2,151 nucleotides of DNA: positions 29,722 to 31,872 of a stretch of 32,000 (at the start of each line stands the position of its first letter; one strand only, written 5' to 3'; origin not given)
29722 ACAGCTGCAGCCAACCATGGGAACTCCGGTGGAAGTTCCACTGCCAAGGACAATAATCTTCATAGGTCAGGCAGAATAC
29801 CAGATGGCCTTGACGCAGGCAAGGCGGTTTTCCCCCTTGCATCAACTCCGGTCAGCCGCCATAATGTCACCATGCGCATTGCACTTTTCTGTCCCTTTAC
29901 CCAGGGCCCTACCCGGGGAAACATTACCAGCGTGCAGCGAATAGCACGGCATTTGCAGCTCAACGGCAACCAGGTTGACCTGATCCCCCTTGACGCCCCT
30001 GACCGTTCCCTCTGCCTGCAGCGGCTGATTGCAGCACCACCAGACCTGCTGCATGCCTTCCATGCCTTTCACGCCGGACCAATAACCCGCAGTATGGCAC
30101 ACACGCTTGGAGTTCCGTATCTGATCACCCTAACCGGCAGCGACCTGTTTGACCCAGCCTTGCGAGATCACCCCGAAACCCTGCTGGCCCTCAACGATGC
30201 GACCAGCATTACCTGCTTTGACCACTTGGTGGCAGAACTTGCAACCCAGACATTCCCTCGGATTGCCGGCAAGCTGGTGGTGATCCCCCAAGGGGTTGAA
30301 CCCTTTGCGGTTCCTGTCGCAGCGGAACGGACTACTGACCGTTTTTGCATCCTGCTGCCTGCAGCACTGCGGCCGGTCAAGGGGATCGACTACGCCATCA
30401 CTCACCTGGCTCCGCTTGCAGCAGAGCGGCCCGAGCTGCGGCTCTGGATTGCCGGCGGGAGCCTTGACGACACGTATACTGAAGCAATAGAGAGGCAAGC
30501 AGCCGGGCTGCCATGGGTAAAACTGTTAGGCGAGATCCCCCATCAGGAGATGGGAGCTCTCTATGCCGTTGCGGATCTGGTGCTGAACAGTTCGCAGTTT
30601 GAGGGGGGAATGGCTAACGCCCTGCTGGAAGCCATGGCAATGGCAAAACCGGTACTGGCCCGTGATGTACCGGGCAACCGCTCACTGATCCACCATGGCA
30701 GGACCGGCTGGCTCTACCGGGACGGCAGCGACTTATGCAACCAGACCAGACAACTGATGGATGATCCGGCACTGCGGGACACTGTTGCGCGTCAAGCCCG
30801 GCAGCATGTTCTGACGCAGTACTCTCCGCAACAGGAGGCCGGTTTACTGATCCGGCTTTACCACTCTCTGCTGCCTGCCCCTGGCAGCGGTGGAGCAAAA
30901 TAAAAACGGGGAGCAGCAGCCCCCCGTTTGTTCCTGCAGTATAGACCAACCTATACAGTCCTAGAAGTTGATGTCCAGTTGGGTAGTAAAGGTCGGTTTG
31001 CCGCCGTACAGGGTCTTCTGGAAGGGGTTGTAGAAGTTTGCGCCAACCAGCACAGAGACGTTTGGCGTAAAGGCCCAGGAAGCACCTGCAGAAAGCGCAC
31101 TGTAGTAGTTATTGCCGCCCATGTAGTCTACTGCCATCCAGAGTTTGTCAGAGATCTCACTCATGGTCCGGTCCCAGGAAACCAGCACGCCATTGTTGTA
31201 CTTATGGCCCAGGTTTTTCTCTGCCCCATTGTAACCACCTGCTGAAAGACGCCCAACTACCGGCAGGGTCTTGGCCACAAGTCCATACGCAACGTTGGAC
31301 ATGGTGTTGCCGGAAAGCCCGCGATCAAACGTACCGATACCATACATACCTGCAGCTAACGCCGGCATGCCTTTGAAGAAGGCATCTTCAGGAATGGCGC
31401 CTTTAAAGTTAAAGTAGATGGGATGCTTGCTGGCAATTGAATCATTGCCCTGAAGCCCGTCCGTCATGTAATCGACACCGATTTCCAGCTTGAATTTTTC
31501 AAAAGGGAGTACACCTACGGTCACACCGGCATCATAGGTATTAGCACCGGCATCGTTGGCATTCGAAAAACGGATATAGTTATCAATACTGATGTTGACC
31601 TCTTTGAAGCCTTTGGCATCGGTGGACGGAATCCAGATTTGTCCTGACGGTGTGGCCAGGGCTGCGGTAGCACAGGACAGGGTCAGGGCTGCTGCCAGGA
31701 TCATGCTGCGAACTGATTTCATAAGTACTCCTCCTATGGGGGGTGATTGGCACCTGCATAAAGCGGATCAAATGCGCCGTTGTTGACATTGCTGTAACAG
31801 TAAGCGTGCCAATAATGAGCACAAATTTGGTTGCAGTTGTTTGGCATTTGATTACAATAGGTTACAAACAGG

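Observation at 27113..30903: Orphan 613-aa protein co-transcribed with a PhnP-like MBL hydrolase, divergent from a GT4 glycosyltransferase: candidate uncharacterised module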

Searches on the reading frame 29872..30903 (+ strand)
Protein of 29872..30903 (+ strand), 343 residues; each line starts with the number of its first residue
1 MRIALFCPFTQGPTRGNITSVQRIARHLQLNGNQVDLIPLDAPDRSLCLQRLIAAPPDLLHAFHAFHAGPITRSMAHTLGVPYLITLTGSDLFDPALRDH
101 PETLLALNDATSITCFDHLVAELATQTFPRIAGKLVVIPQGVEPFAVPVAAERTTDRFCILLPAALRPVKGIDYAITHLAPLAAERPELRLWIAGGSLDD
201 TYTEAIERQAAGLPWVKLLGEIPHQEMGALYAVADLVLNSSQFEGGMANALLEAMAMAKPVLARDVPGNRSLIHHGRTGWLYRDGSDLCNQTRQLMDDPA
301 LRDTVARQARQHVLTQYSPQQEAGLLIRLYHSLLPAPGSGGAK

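Call 7: search_protein_families(library=ncbifam, proteins=[window:29872-30903:+], max_evalue=0.01)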
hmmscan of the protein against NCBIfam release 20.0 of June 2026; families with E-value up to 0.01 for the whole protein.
window:29872-30903:+ (343 aa): 28 families (the best 25 are shown)
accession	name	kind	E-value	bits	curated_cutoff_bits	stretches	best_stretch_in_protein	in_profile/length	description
NF038229.1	Glyco4_Geo_Pelo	equivalog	5.8e-131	436.5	400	1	2-334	1-337/338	GPMC system family 4 glycosyltransferase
TIGR04348.1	TIGR04348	equivalog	2.9e-26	92.2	300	1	3-330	1-308/310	selenoneine biosynthesis selenosugar synthase SenB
NF041876.1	EPS_EpsE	equivalog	6.9e-22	78.2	400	1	110-325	165-388/389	exopolysaccharide biosynthesis GT4 family glycosyltransferase EpsE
TIGR04063.1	stp3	hypoth_equivalog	4.2e-17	62.1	442.05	1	170-333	226-395/397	TIGR04063 family PEP-CTERM/XrtA system glycosyltransferase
TIGR03999.1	thiol_BshA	equivalog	2.3e-14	53.1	273.7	1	61-333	96-373/375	N-acetyl-alpha-D-glucosaminyl L-malate synthase BshA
TIGR03088.1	stp2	hypoth_equivalog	3.2e-14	52.8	409.05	1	156-334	193-374/374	TIGR03088 family PEP-CTERM/XrtA system glycosyltransferase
NF047684.1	TeichurnBiosyTuaC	equivalog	1.3e-13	50.7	550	2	208-333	264-389/391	teichuronic acid biosynthesis protein TuaC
TIGR04047.1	MSMEG_0565_glyc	hypoth_equivalog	3.8e-13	49.3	259.85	1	179-331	215-372/373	MSMEG_0565 family glycosyltransferase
NF049988.1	MGlcDAGSynMgs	equivalog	1.2e-12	47.9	400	1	156-334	212-388/398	alpha-monoglucosyldiacylglycerol synthase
NF012028.0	PRK15484.1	subfamily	1.4e-11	44.1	618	1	159-321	195-366/380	lipopolysaccharide N-acetylglucosaminyltransferase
TIGR03087.1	stp1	hypoth_equivalog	2.2e-09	37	316.65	1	179-321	250-385/397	TIGR03087 family PEP-CTERM/XrtA system glycosyltransferase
NF038295.1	EPS_HpsP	equivalog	2.5e-09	36.6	550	1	132-333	175-387/388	hormogonium polysaccharide biosynthesis glycosyltransferase HpsP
TIGR03449.1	mycothiol_MshA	equivalog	4.4e-09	35.7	462.5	1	165-333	228-403/406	D-inositol-3-phosphate glycosyltransferase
NF041010.1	glycosy_Agl16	equivalog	4.4e-08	32.4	575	1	133-311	156-330/352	glycosylation protein Agl16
TIGR04157.1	glyco_rSAM_CFB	subfamily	2e-07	30.4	400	1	160-318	230-394/406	TIGR04157 family glycosyltransferase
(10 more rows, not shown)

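Call 8: search_protein_families(library=pfam, proteins=[window:29872-30903:+], max_evalue=0.01)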
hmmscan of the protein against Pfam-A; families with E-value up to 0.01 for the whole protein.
window:29872-30903:+ (343 aa): 4 families
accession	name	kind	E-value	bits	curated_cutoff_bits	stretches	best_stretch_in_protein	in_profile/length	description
PF13692.12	Glyco_trans_1_4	-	6.3e-24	85.3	27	1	160-298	4-142/142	Glycosyl transferases group 1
PF00534.26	Glycos_transf_1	-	9.7e-23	81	26.4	1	155-311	13-171/172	Glycosyl transferases group 1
PF13524.12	Glyco_trans_1_2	-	1.1e-15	58.2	25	1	180-323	7-139/144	Glycosyl transferase-like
PF13439.12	Glyco_transf_4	-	1.7e-05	25.4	28.5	1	5-143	24-167/170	Glycosyltransferase Family 4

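Call 56: find_homologous_proteins(query=window:29872-30903:+, max_evalue=1e-30)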
Query window:29872-30903:+ (343 aa): 556 proteins with E <= 1e-30 among 8000 candidates; the best 120 are listed.
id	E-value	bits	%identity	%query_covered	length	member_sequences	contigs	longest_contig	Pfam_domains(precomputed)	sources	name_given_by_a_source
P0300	1.0e-218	743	97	100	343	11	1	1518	PF00534.27,PF13524.13,PF13439.13,PF13692.13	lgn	-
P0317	2.5e-199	680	89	98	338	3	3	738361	PF00534.27,PF13579.13,PF13524.13,PF13439.13,PF13692.13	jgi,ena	-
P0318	3.3e-199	679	90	98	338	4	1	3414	PF00534.27,PF13579.13,PF13524.13,PF13439.13,PF13692.13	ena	-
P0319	6.2e-190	649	88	98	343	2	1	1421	PF00534.27,PF13524.13,PF13692.13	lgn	-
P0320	1.8e-160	552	74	98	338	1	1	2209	PF00534.27,PF13524.13,PF13439.13,PF13692.13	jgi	jgi:L-malate glycosyltransferase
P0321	1.1e-154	533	73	98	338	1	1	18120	PF00534.27,PF13524.13,PF13692.13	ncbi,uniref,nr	ncbi:MAG: GPMC system family 4 glycosyltransferase [Trichlorobacter sp.]|uniref:GPMC system family 4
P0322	1.3e-154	533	73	98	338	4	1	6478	PF00534.27,PF13524.13,PF13692.13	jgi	-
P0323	6.0e-153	527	73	98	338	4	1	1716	PF00534.27,PF13524.13,PF13692.13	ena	-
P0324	1.9e-150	519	70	100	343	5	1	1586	PF00534.27,PF13524.13,PF13692.13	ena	-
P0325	2.0e-150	519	71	100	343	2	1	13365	PF00534.27,PF13524.13,PF13692.13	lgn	-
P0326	4.9e-150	518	70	98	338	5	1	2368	PF00534.27,PF13524.13,PF13692.13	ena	-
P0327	2.8e-149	515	71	97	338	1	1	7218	PF00534.27,PF13524.13,PF13692.13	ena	-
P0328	3.7e-149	515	68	98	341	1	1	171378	PF00534.27,PF13579.13,PF13524.13,PF13439.13,PF20706.4,PF13692.13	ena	-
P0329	8.7e-149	513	71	98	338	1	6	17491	PF00534.27,PF13524.13,PF20706.4,PF13692.13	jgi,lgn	jgi:glycosyltransferase involved in cell wall biosynthesis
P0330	4.6e-148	511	70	98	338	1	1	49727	PF00534.27,PF13524.13,PF13692.13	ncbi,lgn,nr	ncbi:MAG: glycosyltransferase family 4 protein [Geobacteraceae bacterium]|nr:glycosyltransferase fam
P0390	1.3e-105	371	54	97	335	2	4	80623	PF00534.27,PF13579.13,PF13524.13,PF13439.13,PF13692.13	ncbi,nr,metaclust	ncbi:MAG: glycosyl transferase family 1 [Geobacteraceae bacterium GWC2_55_20]|nr:MAG: glycosyl trans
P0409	3.1e-103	364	53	97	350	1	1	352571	PF00534.27,PF13477.13,PF13579.13,PF13524.13,PF13439.13,PF13692.13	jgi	-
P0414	4.0e-102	360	52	98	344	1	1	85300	PF00534.27,PF13524.13,PF13692.13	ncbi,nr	ncbi:MAG: glycosyltransferase family 4 protein [Desulfuromonadales bacterium]|nr:glycosyltransferase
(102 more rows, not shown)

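Call 57: find_encoding_contigs(protein=P0390, flank=8000, max_places=2)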
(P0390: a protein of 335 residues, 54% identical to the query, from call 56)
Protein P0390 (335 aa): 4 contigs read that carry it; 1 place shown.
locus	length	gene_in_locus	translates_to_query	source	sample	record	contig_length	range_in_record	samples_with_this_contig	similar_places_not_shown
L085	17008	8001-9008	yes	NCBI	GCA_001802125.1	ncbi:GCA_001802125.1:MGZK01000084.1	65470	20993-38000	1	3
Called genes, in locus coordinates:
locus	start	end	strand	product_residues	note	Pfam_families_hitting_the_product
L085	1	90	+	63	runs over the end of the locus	PF00830:Ribosomal_L28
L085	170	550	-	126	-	PF01042:Ribonuc_L-PSP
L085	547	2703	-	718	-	PF01966:HD, PF13328:HD_4, PF04607:RelA_SpoT, PF02824:TGS, PF19296:RelA_AH, PF28438:RelA_RIS, PF13291:ACT_4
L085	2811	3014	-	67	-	PF01192:RNA_pol_Rpb6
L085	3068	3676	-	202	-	PF00625:Guanylate_kin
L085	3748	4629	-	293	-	PF03755:YicC-like_N, PF08340:YicC-like_C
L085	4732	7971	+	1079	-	PF04257:RecC_N, PF27451:RecC_4th, PF17946:RecC_C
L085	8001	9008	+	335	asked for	PF13439:Glyco_transf_4 (faint), PF13579:Glyco_trans_4_4 (faint), PF00534:Glycos_transf_1, PF13692:Glyco_trans_1_4, PF13524:Glyco_trans_1_2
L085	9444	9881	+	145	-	-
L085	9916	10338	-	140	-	-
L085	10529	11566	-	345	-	PF00478:IMPDH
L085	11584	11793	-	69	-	-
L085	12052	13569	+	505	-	PF00891:Methyltransf_2, PF08242:Methyltransf_12 (faint), PF13649:Methyltransf_25 (weak), PF10050:DUF2284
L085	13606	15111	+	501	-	PF04055:Radical_SAM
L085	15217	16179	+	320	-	PF04280:Tim44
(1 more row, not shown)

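Call 58: find_encoding_contigs(protein=P0409, flank=8000, max_places=2)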
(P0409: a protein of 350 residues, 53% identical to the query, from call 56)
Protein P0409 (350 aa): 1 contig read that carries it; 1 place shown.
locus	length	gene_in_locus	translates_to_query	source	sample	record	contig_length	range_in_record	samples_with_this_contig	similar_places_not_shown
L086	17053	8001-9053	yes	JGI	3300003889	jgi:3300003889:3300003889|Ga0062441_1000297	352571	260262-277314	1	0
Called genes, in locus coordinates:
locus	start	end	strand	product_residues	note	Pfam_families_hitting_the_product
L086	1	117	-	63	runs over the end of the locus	-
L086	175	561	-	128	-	PF01042:Ribonuc_L-PSP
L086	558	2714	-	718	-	PF01966:HD, PF13328:HD_4, PF04607:RelA_SpoT, PF02824:TGS, PF19296:RelA_AH, PF28438:RelA_RIS, PF01842:ACT (weak), PF13291:ACT_4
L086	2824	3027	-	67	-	PF01192:RNA_pol_Rpb6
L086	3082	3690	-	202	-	PF00625:Guanylate_kin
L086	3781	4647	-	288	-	PF03755:YicC-like_N, PF08340:YicC-like_C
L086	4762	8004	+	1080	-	PF04257:RecC_N, PF27451:RecC_4th, PF17946:RecC_C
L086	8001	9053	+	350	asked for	PF13439:Glyco_transf_4 (weak), PF13477:Glyco_trans_4_2 (weak), PF13579:Glyco_trans_4_4, PF00534:Glycos_transf_1, PF13692:Glyco_trans_1_4, PF13524:Glyco_trans_1_2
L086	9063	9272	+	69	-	-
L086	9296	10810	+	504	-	PF00891:Methyltransf_2, PF10050:DUF2284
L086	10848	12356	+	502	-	PF04055:Radical_SAM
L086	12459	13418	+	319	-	PF04280:Tim44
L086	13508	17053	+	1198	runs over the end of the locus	PF00580:UvrD-helicase, PF13245:AAA_19 (weak), PF12705:PDDEXK_1 (faint), PF13245:AAA_19 (weak), PF13361:UvrD_C, PF13538:UvrD_C_2 (faint)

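Call 59: find_encoding_contigs(protein=P0414, flank=8000, max_places=2)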
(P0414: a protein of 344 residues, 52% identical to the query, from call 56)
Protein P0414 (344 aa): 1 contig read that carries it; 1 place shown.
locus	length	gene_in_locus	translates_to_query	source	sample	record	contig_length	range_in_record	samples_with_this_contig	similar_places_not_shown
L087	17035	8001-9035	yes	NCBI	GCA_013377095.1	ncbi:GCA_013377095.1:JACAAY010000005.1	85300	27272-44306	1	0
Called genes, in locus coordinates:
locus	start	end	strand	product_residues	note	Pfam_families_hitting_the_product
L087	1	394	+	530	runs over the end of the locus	PF03853:YjeF_N, PF01256:Carb_kinase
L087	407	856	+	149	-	PF00571:CBS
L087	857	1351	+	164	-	PF02367:TsaE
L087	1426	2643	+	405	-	PF00696:AA_kinase, PF01842:ACT, PF22468:ACT_9, PF13840:ACT_7, PF22468:ACT_9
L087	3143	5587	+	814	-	-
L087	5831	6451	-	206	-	-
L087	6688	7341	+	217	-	PF12804:NTP_transf_3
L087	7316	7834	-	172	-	PF00383:dCMP_cyt_deam_1, PF14437:MafB19-deam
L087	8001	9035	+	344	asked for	PF00534:Glycos_transf_1, PF13692:Glyco_trans_1_4, PF13524:Glyco_trans_1_2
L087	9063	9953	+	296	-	PF00126:HTH_1, PF03466:LysR_substrate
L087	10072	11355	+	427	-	PF00330:Aconitase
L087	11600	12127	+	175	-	PF00694:Aconitase_C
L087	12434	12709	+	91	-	PF01957:NfeD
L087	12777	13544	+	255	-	PF01145:Band_7, PF13421:Band_7_1 (weak)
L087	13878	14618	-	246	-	-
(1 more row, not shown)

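Call 60: search_protein_families(library=ncbifam, proteins=[P0390, P0409, P0414], max_evalue=1e-10)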
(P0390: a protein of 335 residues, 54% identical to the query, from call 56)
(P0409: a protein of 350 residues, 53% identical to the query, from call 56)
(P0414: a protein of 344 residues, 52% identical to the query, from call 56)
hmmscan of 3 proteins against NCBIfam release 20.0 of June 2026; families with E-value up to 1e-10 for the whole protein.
P0390 (335 aa): 11 families
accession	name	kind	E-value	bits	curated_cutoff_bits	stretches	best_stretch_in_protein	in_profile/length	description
NF038229.1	Glyco4_Geo_Pelo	equivalog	1.7e-116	389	400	1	2-334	1-337/338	GPMC system family 4 glycosyltransferase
TIGR04348.1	TIGR04348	equivalog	5.7e-33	114.3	300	1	3-328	1-306/310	selenoneine biosynthesis selenosugar synthase SenB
TIGR04063.1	stp3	hypoth_equivalog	1e-22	80.6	442.05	1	170-334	226-396/397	TIGR04063 family PEP-CTERM/XrtA system glycosyltransferase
NF041876.1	EPS_EpsE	equivalog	2.7e-19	69.7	400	1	61-324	118-387/389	exopolysaccharide biosynthesis GT4 family glycosyltransferase EpsE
TIGR03999.1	thiol_BshA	equivalog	1.1e-18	67.3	273.7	1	64-334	96-374/375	N-acetyl-alpha-D-glucosaminyl L-malate synthase BshA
TIGR03088.1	stp2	hypoth_equivalog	2.1e-18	66.5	409.05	1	139-333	176-373/374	TIGR03088 family PEP-CTERM/XrtA system glycosyltransferase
TIGR04047.1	MSMEG_0565_glyc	hypoth_equivalog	6.6e-17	61.7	259.85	1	84-331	114-372/373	MSMEG_0565 family glycosyltransferase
NF047684.1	TeichurnBiosyTuaC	equivalog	7.5e-14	51.5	550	1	56-333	108-389/391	teichuronic acid biosynthesis protein TuaC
NF049988.1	MGlcDAGSynMgs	equivalog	1.1e-12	48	400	1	154-334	210-388/398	alpha-monoglucosyldiacylglycerol synthase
NF038295.1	EPS_HpsP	equivalog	3.1e-12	46.2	550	1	105-334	150-388/388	hormogonium polysaccharide biosynthesis glycosyltransferase HpsP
NF012028.0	PRK15484.1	subfamily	2.8e-11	43.1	618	1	156-316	192-361/380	lipopolysaccharide N-acetylglucosaminyltransferase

P0409 (350 aa): 8 families
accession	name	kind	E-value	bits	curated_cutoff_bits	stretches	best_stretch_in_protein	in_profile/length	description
NF038229.1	Glyco4_Geo_Pelo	equivalog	5.1e-113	377.5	400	1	13-345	1-337/338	GPMC system family 4 glycosyltransferase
TIGR04348.1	TIGR04348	equivalog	2.3e-25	89.3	300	1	14-300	1-268/310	selenoneine biosynthesis selenosugar synthase SenB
TIGR04063.1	stp3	hypoth_equivalog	1.5e-19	70.2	442.05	1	181-345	226-396/397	TIGR04063 family PEP-CTERM/XrtA system glycosyltransferase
TIGR03088.1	stp2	hypoth_equivalog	1.1e-14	54.3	409.05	1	166-344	192-373/374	TIGR03088 family PEP-CTERM/XrtA system glycosyltransferase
NF047684.1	TeichurnBiosyTuaC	equivalog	1.8e-12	46.9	550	0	65-137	106-181/391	teichuronic acid biosynthesis protein TuaC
TIGR04047.1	MSMEG_0565_glyc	hypoth_equivalog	4.5e-12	45.7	259.85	1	68-342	87-372/373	MSMEG_0565 family glycosyltransferase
NF041876.1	EPS_EpsE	equivalog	8.7e-12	45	400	1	128-335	170-387/389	exopolysaccharide biosynthesis GT4 family glycosyltransferase EpsE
TIGR03999.1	thiol_BshA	equivalog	1.1e-11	44.3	273.7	1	71-345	88-374/375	N-acetyl-alpha-D-glucosaminyl L-malate synthase BshA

P0414 (344 aa): 7 families
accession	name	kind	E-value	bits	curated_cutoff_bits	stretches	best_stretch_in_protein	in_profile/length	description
NF038229.1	Glyco4_Geo_Pelo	equivalog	3.8e-116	387.8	400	1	2-334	1-337/338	GPMC system family 4 glycosyltransferase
TIGR04348.1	TIGR04348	equivalog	1.3e-28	99.9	300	1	3-298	1-274/310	selenoneine biosynthesis selenosugar synthase SenB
TIGR04063.1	stp3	hypoth_equivalog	8.8e-17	61.1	442.05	1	171-334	227-396/397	TIGR04063 family PEP-CTERM/XrtA system glycosyltransferase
TIGR04047.1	MSMEG_0565_glyc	hypoth_equivalog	2.2e-15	56.6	259.85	1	168-331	204-372/373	MSMEG_0565 family glycosyltransferase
TIGR03088.1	stp2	hypoth_equivalog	2.1e-14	53.4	409.05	1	139-333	176-373/374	TIGR03088 family PEP-CTERM/XrtA system glycosyltransferase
NF041876.1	EPS_EpsE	equivalog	6.2e-13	48.7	400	1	144-324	202-387/389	exopolysaccharide biosynthesis GT4 family glycosyltransferase EpsE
TIGR03999.1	thiol_BshA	equivalog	3.7e-11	42.6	273.7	1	158-334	200-374/375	N-acetyl-alpha-D-glucosaminyl L-malate synthase BshA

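Call 80: search_solved_structures(query=window:29872-30903:+, max_evalue=0.00001)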
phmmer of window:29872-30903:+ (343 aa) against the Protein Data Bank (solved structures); distinct sequences matched with E-value up to 0.00001: 16.
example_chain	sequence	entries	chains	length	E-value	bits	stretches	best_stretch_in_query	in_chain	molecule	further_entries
8k5u_A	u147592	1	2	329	1.5e-09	40.8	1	62-330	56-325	Se glycosyltransferase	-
8jjn_C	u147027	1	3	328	1.3e-08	37.8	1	60-281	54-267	TIGR04348 family glycosyltransferase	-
8jjq_C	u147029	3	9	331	2.1e-08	37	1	60-288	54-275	TIGR04348 family glycosyltransferase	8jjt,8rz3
8fbx_A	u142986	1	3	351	2.4e-08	36.9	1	60-288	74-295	Selenosugar synthase SenB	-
4pqg_A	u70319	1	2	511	1.5e-07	34.3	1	133-294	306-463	Glycosyltransferase Gtf1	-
6kih_A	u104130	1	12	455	2e-07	33.8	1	170-337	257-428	Tll1590 protein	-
8dqd_A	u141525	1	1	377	2.2e-07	33.7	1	237-334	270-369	N, N'-diacetylbacillosaminyl-diphospho-undecaprenol alpha-1,3-N-acetylgalactosaminyltransf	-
8dvw_A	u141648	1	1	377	2.2e-07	33.7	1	237-334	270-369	N, N'-diacetylbacillosaminyl-diphospho-undecaprenol alpha-1,3-N-acetylgalactosaminyltransf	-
7qnt_AAA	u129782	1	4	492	2.7e-07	33.4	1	166-321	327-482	TarM(Se)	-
7qd7_AAA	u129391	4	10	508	2.9e-07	33.3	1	166-321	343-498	TarM(Se)_G117R | TarM(Se)_G117R-4RboP | TarM(Se)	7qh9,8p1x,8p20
2jjm_A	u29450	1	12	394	4.6e-07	32.7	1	225-334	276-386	GLYCOSYL TRANSFERASE, GROUP 1 FAMILY PROTEIN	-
3mbo_A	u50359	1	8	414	5e-07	32.5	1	225-334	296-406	Glycosyltransferase, group 1 family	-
8dvz_A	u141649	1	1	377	5.2e-07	32.5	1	237-334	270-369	N, N'-diacetylbacillosaminyl-diphospho-undecaprenol alpha-1,3-N-acetylgalactosaminyltransf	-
5e9t_A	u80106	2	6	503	9.9e-07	31.5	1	158-319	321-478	Glycosyltransferase Gtf1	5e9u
3oka_A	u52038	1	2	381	1.7e-06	30.8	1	162-319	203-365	GDP-mannose-dependent alpha-(1-6)-phosphatidylinositol monomannoside mannosyltransferase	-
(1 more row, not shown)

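Call 84: search_protein_families(library=padloc, proteins=[window:29872-30903:+], max_evalue=0.01)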
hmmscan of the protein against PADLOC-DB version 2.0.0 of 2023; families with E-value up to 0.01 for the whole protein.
window:29872-30903:+ (343 aa): 0 families

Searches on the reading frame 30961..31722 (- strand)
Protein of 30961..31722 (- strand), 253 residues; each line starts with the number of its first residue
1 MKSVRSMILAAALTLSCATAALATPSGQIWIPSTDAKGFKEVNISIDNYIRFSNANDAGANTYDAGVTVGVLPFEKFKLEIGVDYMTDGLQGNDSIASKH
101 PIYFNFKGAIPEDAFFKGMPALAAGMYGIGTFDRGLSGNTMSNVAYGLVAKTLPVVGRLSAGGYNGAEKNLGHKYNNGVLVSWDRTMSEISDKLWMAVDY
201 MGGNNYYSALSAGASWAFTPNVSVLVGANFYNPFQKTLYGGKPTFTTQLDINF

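Call 7: search_protein_families(library=ncbifam, proteins=[window:30961-31722:-], max_evalue=0.01)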
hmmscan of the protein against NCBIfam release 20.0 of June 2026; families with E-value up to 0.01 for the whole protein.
window:30961-31722:- (253 aa): 0 families

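Call 8: search_protein_families(library=pfam, proteins=[window:30961-31722:-], max_evalue=0.01)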
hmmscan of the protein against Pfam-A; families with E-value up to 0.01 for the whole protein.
window:30961-31722:- (253 aa): 0 families

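Call 79: search_solved_structures(query=window:30961-31722:-, max_evalue=10)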
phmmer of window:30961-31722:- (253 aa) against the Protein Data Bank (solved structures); distinct sequences matched with E-value up to 10: 0.

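Call 84: search_protein_families(library=padloc, proteins=[window:30961-31722:-], max_evalue=0.01)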
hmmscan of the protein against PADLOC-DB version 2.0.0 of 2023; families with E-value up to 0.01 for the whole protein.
window:30961-31722:- (253 aa): 0 families
